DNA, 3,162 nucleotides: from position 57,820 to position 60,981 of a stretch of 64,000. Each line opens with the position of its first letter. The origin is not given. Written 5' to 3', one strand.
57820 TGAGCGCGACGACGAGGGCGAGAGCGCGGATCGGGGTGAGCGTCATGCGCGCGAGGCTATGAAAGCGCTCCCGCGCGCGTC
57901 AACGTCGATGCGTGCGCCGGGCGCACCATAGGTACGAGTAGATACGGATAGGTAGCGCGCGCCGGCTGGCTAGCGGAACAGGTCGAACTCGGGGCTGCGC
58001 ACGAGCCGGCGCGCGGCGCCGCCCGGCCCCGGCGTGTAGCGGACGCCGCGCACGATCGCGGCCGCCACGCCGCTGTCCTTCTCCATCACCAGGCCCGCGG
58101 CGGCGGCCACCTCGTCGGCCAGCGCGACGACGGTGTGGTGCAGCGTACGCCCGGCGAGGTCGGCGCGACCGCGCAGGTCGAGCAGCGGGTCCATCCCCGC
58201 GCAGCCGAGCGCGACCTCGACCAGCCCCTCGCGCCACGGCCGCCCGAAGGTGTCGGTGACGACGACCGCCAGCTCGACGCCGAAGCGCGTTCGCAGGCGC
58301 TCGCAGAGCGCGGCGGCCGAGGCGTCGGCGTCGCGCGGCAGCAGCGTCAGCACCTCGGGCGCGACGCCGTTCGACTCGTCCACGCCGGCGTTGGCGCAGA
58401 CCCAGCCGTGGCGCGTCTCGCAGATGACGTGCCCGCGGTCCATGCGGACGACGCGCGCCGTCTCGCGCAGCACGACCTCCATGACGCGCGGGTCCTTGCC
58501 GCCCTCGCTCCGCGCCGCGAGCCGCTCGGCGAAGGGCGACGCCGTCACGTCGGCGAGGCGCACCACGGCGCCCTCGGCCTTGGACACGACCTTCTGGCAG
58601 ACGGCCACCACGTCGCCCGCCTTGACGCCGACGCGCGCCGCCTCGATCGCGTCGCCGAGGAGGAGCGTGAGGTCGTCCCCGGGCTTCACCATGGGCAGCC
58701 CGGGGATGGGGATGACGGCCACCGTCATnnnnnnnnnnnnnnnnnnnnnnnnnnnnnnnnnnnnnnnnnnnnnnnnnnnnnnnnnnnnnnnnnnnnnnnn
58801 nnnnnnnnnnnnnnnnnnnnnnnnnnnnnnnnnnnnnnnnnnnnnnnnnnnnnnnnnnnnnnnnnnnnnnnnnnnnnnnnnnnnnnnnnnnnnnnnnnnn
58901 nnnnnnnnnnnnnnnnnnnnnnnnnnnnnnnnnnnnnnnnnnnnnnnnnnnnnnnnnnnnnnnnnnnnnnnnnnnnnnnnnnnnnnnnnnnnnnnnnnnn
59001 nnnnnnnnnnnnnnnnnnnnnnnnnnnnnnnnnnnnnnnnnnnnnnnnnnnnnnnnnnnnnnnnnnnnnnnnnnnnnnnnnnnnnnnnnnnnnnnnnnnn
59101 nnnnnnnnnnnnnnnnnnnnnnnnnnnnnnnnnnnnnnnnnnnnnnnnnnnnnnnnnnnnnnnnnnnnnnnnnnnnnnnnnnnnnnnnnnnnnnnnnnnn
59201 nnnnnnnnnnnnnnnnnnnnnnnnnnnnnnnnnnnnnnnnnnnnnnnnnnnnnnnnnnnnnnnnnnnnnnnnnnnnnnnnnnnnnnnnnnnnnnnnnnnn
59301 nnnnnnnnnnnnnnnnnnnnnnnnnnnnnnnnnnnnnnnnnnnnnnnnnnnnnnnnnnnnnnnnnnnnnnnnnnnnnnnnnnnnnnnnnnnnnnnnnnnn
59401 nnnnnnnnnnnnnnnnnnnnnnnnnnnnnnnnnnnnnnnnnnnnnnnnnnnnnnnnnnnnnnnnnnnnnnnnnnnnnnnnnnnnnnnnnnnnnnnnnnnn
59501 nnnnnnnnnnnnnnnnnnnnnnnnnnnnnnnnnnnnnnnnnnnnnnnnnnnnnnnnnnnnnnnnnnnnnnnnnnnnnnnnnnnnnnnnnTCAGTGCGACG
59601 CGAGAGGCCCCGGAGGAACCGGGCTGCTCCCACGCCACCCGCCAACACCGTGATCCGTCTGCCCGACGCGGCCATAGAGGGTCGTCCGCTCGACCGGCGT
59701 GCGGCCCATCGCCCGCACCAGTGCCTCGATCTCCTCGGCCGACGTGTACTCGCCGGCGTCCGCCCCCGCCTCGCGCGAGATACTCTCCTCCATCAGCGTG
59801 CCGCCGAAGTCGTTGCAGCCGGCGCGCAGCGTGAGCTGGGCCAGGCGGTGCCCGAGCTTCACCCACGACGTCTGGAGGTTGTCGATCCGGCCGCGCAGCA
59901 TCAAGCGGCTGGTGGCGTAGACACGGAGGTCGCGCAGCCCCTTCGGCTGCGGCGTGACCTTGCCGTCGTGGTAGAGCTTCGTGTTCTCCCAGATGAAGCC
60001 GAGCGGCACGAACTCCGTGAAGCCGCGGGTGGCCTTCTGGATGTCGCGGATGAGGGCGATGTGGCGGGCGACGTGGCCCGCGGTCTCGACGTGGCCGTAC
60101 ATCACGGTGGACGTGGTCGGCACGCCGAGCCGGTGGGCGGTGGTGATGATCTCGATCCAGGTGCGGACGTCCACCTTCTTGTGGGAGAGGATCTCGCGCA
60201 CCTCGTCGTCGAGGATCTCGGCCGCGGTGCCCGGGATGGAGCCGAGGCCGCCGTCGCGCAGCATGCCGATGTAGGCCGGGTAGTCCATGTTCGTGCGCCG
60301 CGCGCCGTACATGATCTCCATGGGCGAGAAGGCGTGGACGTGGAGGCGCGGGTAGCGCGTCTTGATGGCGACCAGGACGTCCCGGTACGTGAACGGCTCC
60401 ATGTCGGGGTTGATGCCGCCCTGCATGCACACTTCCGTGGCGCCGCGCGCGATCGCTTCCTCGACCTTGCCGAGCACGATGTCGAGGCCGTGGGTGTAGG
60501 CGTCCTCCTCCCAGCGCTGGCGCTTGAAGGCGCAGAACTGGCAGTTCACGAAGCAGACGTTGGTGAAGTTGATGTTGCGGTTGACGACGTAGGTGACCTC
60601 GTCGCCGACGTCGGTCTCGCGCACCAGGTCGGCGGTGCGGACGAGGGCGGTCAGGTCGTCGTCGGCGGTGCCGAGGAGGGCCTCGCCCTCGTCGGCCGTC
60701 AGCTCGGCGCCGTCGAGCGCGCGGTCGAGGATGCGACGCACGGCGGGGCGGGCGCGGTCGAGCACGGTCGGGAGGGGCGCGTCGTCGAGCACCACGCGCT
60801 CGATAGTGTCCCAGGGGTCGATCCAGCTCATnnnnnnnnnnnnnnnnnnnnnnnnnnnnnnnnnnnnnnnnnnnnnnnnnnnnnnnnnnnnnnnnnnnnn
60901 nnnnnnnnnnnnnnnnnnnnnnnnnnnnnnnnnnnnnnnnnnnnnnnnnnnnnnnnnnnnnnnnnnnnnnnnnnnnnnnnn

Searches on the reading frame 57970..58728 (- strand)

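Call 23: search_protein_families(library=pfam, proteins=[window:57970-58728:-], max_evalue=0.0001)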
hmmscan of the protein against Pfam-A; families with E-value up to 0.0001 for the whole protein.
window:57970-58728:- (252 aa): 1 family
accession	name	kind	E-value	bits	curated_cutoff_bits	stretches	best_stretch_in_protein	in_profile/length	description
PF01996.21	F420_ligase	-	1.1e-66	224.9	25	1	11-228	4-218/218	F420-0:Gamma-glutamyl ligase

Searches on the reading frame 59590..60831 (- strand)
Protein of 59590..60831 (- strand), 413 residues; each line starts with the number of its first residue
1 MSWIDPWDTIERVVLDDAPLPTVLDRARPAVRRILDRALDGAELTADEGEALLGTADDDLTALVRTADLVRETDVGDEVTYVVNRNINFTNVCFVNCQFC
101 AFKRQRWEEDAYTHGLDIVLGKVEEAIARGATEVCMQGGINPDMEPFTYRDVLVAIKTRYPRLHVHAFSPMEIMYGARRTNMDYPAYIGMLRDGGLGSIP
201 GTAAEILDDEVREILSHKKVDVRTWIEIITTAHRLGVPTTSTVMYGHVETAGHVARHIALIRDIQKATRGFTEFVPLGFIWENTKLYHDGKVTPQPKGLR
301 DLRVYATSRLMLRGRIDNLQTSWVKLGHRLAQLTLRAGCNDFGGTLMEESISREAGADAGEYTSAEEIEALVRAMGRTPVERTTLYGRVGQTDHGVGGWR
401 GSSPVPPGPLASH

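Call 23: search_protein_families(library=pfam, proteins=[window:59590-60831:-], max_evalue=0.0001)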
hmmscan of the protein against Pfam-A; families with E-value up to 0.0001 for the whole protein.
window:59590-60831:- (413 aa): 2 families
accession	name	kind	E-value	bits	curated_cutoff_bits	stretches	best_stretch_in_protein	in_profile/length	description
PF19288.4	CofH_C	-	1.1e-17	64.5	27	1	269-387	2-117/125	CofH/MqnC C-terminal region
PF04055.27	Radical_SAM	-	1.2e-17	65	29.5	1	87-260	1-165/166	Radical SAM superfamily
